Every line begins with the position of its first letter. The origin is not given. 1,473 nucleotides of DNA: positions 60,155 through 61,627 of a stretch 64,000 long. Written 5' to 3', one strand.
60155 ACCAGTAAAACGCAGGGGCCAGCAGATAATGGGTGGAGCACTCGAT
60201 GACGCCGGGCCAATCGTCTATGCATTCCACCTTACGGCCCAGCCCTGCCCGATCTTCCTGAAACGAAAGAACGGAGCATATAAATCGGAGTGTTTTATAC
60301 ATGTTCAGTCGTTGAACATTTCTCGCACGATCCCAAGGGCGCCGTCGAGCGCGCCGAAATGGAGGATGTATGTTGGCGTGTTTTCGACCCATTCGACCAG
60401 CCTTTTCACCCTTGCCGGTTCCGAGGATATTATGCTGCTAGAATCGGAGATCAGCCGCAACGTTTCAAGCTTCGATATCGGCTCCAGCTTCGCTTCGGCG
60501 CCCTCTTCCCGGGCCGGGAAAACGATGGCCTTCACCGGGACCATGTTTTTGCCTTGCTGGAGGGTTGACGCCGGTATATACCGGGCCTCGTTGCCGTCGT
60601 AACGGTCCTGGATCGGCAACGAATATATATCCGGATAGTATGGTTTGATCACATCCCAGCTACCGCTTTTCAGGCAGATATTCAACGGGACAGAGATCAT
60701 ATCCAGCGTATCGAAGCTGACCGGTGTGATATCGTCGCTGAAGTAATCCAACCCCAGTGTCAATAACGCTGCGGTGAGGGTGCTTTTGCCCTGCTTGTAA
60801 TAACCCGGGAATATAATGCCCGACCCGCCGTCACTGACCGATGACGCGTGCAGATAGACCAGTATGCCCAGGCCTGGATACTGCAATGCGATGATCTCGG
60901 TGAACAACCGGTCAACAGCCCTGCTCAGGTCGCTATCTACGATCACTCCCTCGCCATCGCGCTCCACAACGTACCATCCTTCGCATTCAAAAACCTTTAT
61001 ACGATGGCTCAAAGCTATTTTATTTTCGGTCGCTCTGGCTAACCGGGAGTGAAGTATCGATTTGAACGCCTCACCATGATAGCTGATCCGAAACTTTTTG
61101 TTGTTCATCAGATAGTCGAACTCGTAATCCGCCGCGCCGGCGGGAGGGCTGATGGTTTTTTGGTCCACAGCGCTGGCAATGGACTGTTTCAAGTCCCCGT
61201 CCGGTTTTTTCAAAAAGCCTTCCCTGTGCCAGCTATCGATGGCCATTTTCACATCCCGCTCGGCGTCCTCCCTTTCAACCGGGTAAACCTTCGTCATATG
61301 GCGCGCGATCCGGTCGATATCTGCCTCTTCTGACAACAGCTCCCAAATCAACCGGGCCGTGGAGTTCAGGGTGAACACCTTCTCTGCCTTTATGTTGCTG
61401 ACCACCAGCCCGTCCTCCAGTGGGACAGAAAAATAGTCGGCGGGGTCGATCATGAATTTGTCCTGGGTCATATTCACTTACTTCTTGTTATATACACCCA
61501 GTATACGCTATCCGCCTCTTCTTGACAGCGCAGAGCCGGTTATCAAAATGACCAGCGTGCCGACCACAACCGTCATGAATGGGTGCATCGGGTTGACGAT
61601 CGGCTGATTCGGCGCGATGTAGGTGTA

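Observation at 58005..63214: RiPP-like orphan context: PqqD(RRE)-HPr-kinase fusion stop/start coupled to a PF14907 nucleotidyltransferase, flanked by YeiH-type and flippase-like membrane proteins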

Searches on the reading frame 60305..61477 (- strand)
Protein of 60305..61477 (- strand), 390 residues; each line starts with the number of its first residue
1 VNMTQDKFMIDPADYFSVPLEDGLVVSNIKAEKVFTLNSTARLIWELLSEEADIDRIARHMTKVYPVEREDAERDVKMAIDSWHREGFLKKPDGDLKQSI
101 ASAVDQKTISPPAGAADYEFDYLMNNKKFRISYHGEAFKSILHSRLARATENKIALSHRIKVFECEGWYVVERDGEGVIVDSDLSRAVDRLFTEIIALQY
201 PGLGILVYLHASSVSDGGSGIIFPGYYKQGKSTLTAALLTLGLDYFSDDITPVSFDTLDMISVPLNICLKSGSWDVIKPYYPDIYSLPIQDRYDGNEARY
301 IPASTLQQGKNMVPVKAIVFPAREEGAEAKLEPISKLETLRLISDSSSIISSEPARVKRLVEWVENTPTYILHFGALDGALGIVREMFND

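Call 3: search_protein_families(library=pfam, proteins=[window:60305-61477:-], max_evalue=0.01)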
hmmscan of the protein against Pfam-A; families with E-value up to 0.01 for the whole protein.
window:60305-61477:- (390 aa): 2 families
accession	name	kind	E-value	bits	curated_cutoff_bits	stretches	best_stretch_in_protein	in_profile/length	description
PF05402.18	PqqD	-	2.1e-13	50.8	23.4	1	25-89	3-67/67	Coenzyme PQQ synthesis protein D (PqqD)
PF16007.11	DUF4777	-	0.00076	20.1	34.4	1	54-94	22-62/66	Domain of unknown function (DUF4777)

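Call 4: search_protein_families(library=ncbifam, proteins=[window:60305-61477:-], max_evalue=0.01)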
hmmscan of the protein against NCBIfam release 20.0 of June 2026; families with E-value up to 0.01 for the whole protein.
window:60305-61477:- (390 aa): 5 families
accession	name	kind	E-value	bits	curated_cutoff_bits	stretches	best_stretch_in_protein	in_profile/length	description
TIGR04352.1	HprK_rel_A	equivalog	8.6e-20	71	200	1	207-386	97-279/280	HprK-related kinase A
NF033530.1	lasso_PqqD_Strm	exception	2.7e-08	33.9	70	1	19-82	8-71/78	lasso peptide biosynthesis PqqD family chaperone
NF033536.1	lasso_PqqD_Bac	exception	2e-06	27.8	80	1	22-89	19-86/88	lasso peptide biosynthesis PqqD family chaperone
TIGR04355.1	HprK_rel_B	hypoth_equivalog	0.00013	21.2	200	1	208-256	146-194/351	HprK-related kinase B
TIGR03859.1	PQQ_PqqD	equivalog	0.00034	20.4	46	1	31-88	23-79/81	pyrroloquinoline quinone biosynthesis peptide chaperone PqqD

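Call 8: find_homologous_proteins(query=window:60305-61471:-)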
Query window:60305-61471:- (388 aa): 3 proteins with E <= 0.001 among 5779 candidates.
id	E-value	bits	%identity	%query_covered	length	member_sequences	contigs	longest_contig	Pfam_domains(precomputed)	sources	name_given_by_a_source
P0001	1.7e-252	855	100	98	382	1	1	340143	PF05402.19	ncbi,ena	-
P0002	1.9e-139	483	57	100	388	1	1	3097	PF05402.19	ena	-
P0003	6.0e-56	208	32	97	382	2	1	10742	-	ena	-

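Call 9: find_encoding_contigs(protein=P0001, flank=10000, max_places=6)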
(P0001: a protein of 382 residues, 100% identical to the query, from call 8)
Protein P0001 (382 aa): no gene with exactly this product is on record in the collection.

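Call 10: find_encoding_contigs(protein=P0003, flank=10000, max_places=6)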
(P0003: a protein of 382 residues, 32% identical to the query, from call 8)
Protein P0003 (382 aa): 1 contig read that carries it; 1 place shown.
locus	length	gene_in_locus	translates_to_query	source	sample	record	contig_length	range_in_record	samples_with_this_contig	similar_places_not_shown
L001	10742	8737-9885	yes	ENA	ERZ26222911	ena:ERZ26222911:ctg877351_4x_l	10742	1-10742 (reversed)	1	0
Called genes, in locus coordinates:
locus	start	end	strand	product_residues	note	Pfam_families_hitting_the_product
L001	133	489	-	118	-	-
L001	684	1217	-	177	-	-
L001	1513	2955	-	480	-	PF00171:Aldedh, PF05893:LuxC (weak)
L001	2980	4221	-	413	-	PF07992:Pyr_redox_2, PF13738:Pyr_redox_3, PF00070:Pyr_redox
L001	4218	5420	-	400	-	PF13484:Fer4_16 (faint), PF13183:Fer4_8 (weak), PF13237:Fer4_10 (weak), PF02754:CCG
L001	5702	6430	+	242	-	PF05050:Methyltransf_21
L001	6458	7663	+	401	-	PF13439:Glyco_transf_4, PF13579:Glyco_trans_4_4, PF00534:Glycos_transf_1, PF13692:Glyco_trans_1_4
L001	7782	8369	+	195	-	PF01370:Epimerase, PF02719:Polysacc_synt_2 (faint), PF04321:RmlD_sub_bind, PF16363:GDP_Man_Dehyd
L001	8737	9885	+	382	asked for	-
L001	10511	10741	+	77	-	?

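Call 11: find_encoding_contigs(protein=P0002, flank=10000, max_places=6)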
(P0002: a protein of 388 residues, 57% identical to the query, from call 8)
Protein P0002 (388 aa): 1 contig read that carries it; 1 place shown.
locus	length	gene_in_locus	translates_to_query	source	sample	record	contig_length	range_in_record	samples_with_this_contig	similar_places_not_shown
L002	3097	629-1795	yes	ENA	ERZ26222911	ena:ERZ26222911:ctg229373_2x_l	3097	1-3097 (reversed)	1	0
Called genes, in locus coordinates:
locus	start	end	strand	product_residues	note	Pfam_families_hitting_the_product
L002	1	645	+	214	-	?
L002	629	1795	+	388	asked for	PF05402:PqqD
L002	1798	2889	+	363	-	PF14907:NTP_transf_5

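Call 15: find_related_loci(query=A1, collection=genome_contigs, flank=10000)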
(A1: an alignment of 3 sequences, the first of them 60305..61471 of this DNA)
Query A1 (388 aa) in genome_contigs; peptide patterns used: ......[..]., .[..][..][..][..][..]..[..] (x = any residue, [..] = any of these).
66 stretches matched a pattern; 4 encode a relative of the query (tblastn E <= 1e-3); 4 distinct loci.
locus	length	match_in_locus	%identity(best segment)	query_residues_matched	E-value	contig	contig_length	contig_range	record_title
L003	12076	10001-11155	35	11-387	1e-61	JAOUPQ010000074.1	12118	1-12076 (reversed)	MAG: Nitrospinota bacterium isolate 8_1_Oct_SF_Bin59 8_1_Oct_SF_Bin59_scaffold_3742_c1, whole genome shotgun sequence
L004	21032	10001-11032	29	42-388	8e-38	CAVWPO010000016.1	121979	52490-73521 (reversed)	MAG: uncultured Alphaproteobacteria bacterium isolate MFD05442.bin.3.300 genome assembly, contig: contig_27677, whole ge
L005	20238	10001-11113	29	12-387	3e-43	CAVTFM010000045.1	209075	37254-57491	MAG: uncultured Alphaproteobacteria bacterium isolate MFD00822.bin.2.115 genome assembly, contig: contig_74214, whole ge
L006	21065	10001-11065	26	16-378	1e-24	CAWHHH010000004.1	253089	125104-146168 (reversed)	MAG: uncultured Alphaproteobacteria bacterium isolate MFD02134.bin.2.170 genome assembly, contig: contig_18816, whole ge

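Call 20: search_protein_representatives(alignment_id=A1)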
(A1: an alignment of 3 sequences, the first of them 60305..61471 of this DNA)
Query: 3 sequences, 387 profile positions. Proteins with E-value up to 0.001 (for the whole library): 9028; up to 1e-10: 3310; up to 1e-30: 836. The best 150 are listed.
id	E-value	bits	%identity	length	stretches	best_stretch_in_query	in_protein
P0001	1.1e-210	716.1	-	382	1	6-387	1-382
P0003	8.0e-187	637.5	-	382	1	10-387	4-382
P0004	1.3e-103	363.5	-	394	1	10-386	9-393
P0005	7.7e-80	285.3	-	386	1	13-383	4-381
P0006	2.3e-75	270.6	-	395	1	6-386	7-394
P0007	7.0e-73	262.4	-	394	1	10-381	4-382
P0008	1.8e-71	257.7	-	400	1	7-384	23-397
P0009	1.7e-70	254.6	-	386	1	13-384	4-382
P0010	2.5e-68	247.4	-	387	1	9-379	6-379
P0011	1.1e-67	245.3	-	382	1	11-385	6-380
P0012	4.2e-67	243.4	-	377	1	17-381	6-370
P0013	1.4e-64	235.1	-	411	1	11-384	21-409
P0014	1.8e-64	234.7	-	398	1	17-384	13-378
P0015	5.3e-64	233.2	-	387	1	11-385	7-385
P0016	1.6e-63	231.6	-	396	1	9-385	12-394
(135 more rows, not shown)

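Call 24: find_homologous_proteins(query=A2, max_evalue=1e-20)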
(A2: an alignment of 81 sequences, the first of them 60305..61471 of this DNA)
Query A2 (81 sequences) (388 aa, profile of the alignment): 17 proteins with E <= 1e-20 among 8000 candidates.
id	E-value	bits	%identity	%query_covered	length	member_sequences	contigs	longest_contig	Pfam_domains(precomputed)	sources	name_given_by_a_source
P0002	1.7e-121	424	57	100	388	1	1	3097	PF05402.19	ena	-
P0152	5.3e-118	413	28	95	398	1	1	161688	PF05402.19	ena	-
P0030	1.3e-116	408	30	95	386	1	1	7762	PF05402.19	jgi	jgi:hypothetical protein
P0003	4.5e-114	400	32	97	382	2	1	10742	-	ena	-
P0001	4.6e-112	393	100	98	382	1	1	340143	PF05402.19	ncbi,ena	-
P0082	3.1e-110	387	26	97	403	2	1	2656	PF05402.19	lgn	-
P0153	4.2e-108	380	30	53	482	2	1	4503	PF05402.19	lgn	-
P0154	4.2e-107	377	26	93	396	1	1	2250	PF05402.19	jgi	jgi:hypothetical protein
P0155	1.6e-106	375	32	53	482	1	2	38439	PF05402.19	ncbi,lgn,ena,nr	ncbi:MAG: PqqD family peptide modification chaperone [Acidobacteriia bacterium]|nr:PqqD family pepti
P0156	9.8e-105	369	27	95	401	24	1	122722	PF05402.19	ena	-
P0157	1.1e-103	365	26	94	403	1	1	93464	PF05402.19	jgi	jgi:hypothetical protein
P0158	1.8e-103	365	29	95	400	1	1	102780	PF27840.1,PF05402.19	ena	-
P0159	5.6e-103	363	27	95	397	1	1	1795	PF05402.19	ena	-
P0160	2.5e-100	354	27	95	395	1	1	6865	-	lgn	-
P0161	9.5e-100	352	24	92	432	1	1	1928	PF05402.19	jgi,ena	-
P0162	4.8e-95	337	33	55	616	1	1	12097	PF05114.21,PF05402.19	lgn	-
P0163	3.7e-37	146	23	84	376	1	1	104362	PF05402.19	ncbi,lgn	ncbi:hypothetical protein BH10ACT1_BH10ACT1_08160 [soil metagenome]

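Call 25: find_encoding_contigs(protein=P0152, flank=10000, max_places=2)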
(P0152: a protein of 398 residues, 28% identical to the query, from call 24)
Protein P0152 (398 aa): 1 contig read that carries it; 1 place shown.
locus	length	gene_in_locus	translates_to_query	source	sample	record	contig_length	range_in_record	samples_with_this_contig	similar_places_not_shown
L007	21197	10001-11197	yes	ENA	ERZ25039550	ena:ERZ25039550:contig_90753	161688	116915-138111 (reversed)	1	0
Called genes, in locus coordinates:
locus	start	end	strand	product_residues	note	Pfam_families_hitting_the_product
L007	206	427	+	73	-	-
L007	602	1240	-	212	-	-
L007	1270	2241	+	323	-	PF03401:TctC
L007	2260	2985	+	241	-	-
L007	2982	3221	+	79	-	-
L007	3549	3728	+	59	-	-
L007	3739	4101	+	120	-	PF03972:MmgE_PrpD_N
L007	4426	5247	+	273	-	PF19305:MmgE_PrpD_C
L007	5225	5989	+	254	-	-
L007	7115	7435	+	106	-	PF03401:TctC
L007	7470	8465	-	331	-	-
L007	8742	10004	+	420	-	PF14907:NTP_transf_5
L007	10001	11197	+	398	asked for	PF05402:PqqD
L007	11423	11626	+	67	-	-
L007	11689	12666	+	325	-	-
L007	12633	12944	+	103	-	-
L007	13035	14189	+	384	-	PF03401:TctC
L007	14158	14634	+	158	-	PF08241:Methyltransf_11, PF08242:Methyltransf_12 (weak), PF13649:Methyltransf_25, PF13847:Methyltransf_31 (weak), PF01209:Ubie_methyltran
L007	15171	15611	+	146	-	PF14534:DUF4440, PF12680:SnoaL_2 (faint)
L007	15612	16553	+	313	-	PF02897:Peptidase_S9_N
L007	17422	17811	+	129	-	PF00326:Peptidase_S9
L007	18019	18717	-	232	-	-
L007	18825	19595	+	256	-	PF02775:TPP_enzyme_C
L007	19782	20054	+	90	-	PF03401:TctC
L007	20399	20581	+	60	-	PF03401:TctC (weak)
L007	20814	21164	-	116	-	PF04471:Mrr_cat, PF01396:Zn_ribbon_Top1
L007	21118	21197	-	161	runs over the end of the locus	PF04471:Mrr_cat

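Call 26: find_encoding_contigs(protein=P0156, flank=10000, max_places=2)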
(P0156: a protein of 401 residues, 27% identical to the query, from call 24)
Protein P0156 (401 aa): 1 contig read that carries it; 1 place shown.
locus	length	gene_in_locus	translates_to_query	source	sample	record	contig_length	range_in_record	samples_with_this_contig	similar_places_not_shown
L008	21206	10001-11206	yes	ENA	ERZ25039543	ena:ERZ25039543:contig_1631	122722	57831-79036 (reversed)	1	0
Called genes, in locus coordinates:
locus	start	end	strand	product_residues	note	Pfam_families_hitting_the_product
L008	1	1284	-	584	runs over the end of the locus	PF21710:Spt6_S1 (faint), PF00575:S1 (weak), PF13509:S1_2 (faint), PF00575:S1, PF23459:S1_RRP5 (weak), PF00575:S1, PF23459:S1_RRP5 (weak), PF00575:S1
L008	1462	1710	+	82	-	-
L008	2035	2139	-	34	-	-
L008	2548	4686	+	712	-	PF01697:Glyco_transf_92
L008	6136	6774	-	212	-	PF02224:Cytidylate_kin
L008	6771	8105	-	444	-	PF00275:EPSP_synthase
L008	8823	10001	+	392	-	PF14907:NTP_transf_5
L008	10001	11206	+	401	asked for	PF05402:PqqD (weak)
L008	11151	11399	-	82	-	-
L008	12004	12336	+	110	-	-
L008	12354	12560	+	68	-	PF03459:TOBE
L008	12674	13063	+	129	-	PF01980:TrmO_N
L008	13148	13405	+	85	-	-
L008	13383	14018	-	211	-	PF00005:ABC_tran (weak), PF13671:AAA_33 (faint)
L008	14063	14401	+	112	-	PF09538:FYDLN_acid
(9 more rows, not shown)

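Call 27: find_encoding_contigs(protein=P0158, flank=10000, max_places=2)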
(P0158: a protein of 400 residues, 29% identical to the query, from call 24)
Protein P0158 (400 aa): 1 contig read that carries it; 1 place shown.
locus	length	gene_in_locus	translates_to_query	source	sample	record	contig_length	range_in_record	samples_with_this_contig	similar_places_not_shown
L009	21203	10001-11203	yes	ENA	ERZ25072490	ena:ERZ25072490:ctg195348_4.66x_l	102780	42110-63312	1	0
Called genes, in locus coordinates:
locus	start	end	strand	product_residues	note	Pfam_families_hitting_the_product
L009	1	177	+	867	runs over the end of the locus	PF01411:tRNA-synt_2c, PF07973:tRNA_SAD, PF02272:DHHA1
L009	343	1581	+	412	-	PF00696:AA_kinase, PF01842:ACT, PF22468:ACT_9 (weak), PF01842:ACT (weak), PF13840:ACT_7, PF22468:ACT_9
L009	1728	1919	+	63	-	PF02599:CsrA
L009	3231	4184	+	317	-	PF00174:Oxidored_molyb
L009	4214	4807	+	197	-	PF01794:Ferric_reduct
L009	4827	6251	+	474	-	PF00370:FGGY_N, PF02782:FGGY_C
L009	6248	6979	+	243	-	PF03009:GDPD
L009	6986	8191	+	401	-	PF01266:DAO, PF12831:FAD_oxidored (faint)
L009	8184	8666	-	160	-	-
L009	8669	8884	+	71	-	-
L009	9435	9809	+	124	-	-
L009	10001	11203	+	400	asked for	PF27840:ScmC (faint), PF05402:PqqD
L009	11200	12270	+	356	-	PF14907:NTP_transf_5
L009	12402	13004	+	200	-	PF01726:LexA_DNA_bind, PF09339:HTH_IclR (faint), PF00717:Peptidase_S24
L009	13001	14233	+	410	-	PF00817:IMS, PF11799:IMS_C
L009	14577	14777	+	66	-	-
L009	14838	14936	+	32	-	-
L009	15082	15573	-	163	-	PF22381:Staph_reg_Sar_Rot, PF01047:MarR, PF12802:MarR_2, PF13601:HTH_34 (faint)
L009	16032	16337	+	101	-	-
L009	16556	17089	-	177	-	PF04970:LRAT (weak)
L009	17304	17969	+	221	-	PF11172:DUF2959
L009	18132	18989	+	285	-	-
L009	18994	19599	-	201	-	-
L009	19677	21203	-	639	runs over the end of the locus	PF05977:MFS_3, PF07690:MFS_1, PF01553:Acyltransferase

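Call 28: find_related_loci(query=A1, collection=metagenome_contigs, flank=10000)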
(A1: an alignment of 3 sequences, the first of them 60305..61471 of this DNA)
Query A1 (388 aa) in metagenome_contigs; peptide patterns used: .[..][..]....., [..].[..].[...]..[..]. (x = any residue, [..] = any of these).
122 stretches matched a pattern; 2 encode a relative of the query (tblastn E <= 1e-3); 2 distinct loci.
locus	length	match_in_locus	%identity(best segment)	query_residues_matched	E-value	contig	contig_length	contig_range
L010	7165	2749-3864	29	14-387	5e-51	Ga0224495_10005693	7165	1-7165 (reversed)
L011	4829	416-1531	28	14-387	3e-50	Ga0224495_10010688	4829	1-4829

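Call 34: search_protein_families(library=pfam, proteins=[L010:1018-1866:-, L010:1902-2630:+, L010:4083-4370:+, L010:4431-5285:-, L010:5282-5854:-, L010:5923-6927:-, L010:496-954:+, L003:8149-9537:-, L003:7549-7920:-, L003:5508-7127:+], max_evalue=0.001)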
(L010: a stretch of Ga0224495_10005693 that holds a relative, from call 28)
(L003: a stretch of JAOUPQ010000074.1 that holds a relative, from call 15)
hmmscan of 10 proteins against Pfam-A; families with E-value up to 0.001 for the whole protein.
L010:1018-1866:- (282 aa): 1 family
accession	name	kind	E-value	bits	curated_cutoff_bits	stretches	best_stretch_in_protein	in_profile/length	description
PF00072.30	Response_reg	-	6.4e-29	100.8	30.2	1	14-122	1-109/111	Response regulator receiver domain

L010:1902-2630:+ (242 aa): 1 family
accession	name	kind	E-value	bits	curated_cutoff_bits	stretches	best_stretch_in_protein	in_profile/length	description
PF04493.20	Endonuclease_5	-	4.8e-69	232.4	23.4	1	54-235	13-198/198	Endonuclease V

L010:4083-4370:+ (95 aa): 0 families

L010:4431-5285:- (284 aa): 2 families
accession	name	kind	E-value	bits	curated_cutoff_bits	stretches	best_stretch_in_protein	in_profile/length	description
PF00753.33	Lactamase_B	-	2.3e-14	54.2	22.7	1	34-195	7-161/196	Metallo-beta-lactamase superfamily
PF12706.13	Lactamase_B_2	-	4.8e-07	30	27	1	48-184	3-143/200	Beta-lactamase superfamily domain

L010:5282-5854:- (190 aa): 1 family
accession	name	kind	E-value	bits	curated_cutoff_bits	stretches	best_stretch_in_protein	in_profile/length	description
PF04892.17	VanZ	-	3.2e-09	37.9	30.1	1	88-181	40-125/126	VanZ like family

L010:5923-6927:- (334 aa): 2 families
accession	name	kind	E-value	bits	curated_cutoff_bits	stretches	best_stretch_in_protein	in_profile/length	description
PF00316.25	FBPase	-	7.3e-67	225.1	34.8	1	7-198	1-191/191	Fructose-1-6-bisphosphatase, N-terminal domain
PF18913.5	FBPase_C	-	8.1e-47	158.6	27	1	202-332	1-126/127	Fructose-1-6-bisphosphatase, C-terminal domain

L010:496-954:+ (152 aa): 0 families

L003:8149-9537:- (462 aa): 1 family
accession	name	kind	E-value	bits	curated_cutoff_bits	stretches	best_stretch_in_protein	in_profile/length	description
PF00015.26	MCPsignal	-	2e-32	112.8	34.6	1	126-276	2-154/172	Methyl-accepting chemotaxis protein (MCP) signalling domain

L003:7549-7920:- (123 aa): 1 family
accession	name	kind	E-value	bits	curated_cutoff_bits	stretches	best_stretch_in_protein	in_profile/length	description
PF02635.20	DsrE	-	2e-05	25.2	22.7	1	7-102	2-98/116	DsrE/DsrF-like family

L003:5508-7127:+ (539 aa): 8 families
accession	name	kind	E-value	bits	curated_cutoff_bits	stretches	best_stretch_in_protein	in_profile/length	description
PF00890.30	FAD_binding_2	-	2.1e-97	327.4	20.4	1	4-383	1-414/414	FAD binding domain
PF02910.25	Succ_DH_flav_C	-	2.7e-17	63.3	20.8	1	435-527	2-100/130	Fumarate reductase flavoprotein C-term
PF07992.20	Pyr_redox_2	-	4e-10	40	26.1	1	4-37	2-31/291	Pyridine nucleotide-disulphide oxidoreductase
PF01266.30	DAO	-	8.1e-09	35.9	27.9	1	4-111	1-94/353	FAD dependent oxidoreductase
PF03486.20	HI0933_like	-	1.2e-05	25.3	50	0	4-37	2-35/244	HI0933-like protein Rossmann domain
PF13450.12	NAD_binding_8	-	0.00035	21.2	21.9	0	7-33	1-27/68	NAD(P)-binding Rossmann-like domain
PF21799.2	MurD-like_N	-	0.00041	21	27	1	5-71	3-68/88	Mur ligase MurD-like, N-terminal domain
PF01494.25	FAD_binding_3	-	0.00078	19.2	22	0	4-46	3-44/349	FAD binding domain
